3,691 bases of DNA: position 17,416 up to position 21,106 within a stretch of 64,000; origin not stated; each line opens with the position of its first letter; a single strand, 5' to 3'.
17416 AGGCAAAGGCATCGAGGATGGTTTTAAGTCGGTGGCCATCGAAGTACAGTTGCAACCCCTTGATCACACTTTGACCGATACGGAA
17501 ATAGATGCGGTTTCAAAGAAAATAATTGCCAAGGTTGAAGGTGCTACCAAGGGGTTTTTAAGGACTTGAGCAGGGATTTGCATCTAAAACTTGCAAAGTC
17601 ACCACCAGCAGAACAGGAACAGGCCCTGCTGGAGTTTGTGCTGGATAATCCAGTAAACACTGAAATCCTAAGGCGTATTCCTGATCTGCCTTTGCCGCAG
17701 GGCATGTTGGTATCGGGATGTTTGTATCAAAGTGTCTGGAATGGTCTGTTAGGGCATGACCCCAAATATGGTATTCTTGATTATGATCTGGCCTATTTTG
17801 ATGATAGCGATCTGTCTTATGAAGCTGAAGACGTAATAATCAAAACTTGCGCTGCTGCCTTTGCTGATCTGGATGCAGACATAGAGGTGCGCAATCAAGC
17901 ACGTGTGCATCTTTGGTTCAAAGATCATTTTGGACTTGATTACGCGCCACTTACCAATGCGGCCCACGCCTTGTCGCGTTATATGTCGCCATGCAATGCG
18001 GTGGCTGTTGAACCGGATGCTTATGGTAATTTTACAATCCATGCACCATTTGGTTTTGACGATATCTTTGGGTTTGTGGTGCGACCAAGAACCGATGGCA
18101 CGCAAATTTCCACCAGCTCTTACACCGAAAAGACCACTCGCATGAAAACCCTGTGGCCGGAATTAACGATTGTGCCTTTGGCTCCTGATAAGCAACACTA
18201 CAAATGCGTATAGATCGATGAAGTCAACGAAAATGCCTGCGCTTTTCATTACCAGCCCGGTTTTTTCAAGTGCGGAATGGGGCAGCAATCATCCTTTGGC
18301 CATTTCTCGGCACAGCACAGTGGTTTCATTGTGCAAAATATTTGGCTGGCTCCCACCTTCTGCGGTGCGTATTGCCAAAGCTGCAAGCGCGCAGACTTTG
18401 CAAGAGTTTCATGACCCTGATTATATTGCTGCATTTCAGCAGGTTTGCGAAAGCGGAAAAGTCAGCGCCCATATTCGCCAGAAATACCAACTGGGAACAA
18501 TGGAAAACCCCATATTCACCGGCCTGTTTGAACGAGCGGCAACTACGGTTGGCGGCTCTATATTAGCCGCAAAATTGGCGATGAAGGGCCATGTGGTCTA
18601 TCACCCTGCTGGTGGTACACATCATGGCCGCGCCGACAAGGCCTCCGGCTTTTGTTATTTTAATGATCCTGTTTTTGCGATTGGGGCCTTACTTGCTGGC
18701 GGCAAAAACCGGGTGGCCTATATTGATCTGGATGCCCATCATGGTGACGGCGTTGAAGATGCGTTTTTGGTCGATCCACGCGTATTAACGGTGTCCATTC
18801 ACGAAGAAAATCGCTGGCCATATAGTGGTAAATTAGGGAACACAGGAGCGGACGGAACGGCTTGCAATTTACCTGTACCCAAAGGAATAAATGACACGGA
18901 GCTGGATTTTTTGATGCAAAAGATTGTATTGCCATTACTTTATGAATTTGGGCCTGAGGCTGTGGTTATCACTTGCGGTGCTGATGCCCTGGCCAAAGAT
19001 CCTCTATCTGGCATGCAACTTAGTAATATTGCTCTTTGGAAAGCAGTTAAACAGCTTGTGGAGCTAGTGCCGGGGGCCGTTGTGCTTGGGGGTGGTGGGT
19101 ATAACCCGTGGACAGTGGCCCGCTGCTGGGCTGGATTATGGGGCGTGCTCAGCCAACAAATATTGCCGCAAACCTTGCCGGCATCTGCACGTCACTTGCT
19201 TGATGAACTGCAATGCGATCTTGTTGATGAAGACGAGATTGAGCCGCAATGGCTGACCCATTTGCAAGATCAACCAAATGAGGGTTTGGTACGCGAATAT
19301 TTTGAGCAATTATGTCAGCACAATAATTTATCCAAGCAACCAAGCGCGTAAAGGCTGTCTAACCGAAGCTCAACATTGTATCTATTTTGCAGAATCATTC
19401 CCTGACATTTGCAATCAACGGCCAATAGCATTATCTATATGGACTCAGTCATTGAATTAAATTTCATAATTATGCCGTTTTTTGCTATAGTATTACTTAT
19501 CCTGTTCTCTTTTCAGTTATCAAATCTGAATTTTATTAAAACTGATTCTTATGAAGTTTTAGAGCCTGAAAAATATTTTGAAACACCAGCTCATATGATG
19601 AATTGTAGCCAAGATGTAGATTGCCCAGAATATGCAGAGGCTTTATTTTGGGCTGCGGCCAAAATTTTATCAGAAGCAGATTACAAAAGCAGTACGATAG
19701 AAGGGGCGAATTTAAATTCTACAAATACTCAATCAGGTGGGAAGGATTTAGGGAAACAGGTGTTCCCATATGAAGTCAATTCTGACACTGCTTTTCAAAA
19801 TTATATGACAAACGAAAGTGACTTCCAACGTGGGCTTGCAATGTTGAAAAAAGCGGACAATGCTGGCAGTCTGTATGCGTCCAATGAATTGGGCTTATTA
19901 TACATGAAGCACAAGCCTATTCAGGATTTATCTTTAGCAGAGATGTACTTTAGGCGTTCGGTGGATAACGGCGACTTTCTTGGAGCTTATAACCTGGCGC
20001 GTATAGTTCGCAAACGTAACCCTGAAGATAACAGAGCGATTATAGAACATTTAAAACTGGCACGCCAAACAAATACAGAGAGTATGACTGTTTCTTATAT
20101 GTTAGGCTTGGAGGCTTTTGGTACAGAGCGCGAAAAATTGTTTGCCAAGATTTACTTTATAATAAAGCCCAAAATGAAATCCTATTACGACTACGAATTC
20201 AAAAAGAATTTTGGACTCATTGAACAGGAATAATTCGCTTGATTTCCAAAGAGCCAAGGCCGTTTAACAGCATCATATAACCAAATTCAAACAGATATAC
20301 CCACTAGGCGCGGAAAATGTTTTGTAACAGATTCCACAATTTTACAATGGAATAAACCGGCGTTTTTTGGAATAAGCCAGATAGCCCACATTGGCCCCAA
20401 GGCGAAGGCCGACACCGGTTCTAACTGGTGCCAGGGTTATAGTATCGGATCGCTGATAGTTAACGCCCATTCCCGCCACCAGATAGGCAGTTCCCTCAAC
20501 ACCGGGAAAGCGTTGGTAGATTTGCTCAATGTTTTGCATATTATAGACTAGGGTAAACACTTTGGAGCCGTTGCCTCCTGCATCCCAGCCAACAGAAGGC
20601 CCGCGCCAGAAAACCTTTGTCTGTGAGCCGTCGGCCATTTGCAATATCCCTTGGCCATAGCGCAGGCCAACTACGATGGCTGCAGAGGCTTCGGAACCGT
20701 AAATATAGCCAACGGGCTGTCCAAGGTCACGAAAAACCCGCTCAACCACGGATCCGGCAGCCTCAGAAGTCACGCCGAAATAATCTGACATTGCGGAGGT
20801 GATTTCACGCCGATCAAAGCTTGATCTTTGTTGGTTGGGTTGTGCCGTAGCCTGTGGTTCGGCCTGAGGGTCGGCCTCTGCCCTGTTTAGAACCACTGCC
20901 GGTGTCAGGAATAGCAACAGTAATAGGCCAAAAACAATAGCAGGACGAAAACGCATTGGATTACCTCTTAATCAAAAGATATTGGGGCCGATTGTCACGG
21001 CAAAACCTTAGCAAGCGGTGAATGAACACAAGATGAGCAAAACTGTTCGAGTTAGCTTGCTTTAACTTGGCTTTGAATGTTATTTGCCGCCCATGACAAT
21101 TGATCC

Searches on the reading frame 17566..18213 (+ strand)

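Call 55: search_protein_families(library=pfam, proteins=[window:17566-18213:+], max_evalue=0.001)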
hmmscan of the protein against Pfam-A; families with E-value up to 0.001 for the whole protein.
window:17566-18213:+ (215 aa): 1 family
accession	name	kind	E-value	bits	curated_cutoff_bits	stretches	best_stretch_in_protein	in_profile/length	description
PF06042.17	NTP_transf_6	-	2.3e-43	148.2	25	1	37-202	2-159/159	Nucleotidyltransferase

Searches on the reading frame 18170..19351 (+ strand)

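Call 55: search_protein_families(library=pfam, proteins=[window:18170-19351:+], max_evalue=0.001)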
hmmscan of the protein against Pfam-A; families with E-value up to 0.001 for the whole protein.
window:18170-19351:+ (393 aa): 1 family
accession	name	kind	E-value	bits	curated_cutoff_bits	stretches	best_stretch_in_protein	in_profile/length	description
PF00850.24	Hist_deacetyl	-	4.6e-70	236.7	27.9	1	41-325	1-296/298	Histone deacetylase domain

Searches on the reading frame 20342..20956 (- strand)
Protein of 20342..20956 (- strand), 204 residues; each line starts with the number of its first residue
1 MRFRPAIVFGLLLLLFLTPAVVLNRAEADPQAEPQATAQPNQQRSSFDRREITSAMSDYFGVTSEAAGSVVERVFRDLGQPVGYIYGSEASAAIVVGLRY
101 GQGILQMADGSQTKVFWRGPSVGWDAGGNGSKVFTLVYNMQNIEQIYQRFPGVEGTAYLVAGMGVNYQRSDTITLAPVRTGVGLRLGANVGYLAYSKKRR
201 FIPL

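Call 55: search_protein_families(library=pfam, proteins=[window:20342-20956:-], max_evalue=0.001)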
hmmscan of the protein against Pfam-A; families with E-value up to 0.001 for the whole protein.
window:20342-20956:- (204 aa): 1 family
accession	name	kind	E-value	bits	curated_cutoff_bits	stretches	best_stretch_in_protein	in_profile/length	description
PF06577.17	EipA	-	4.7e-66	222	30.8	1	46-204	2-160/160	Envelope integrity protein A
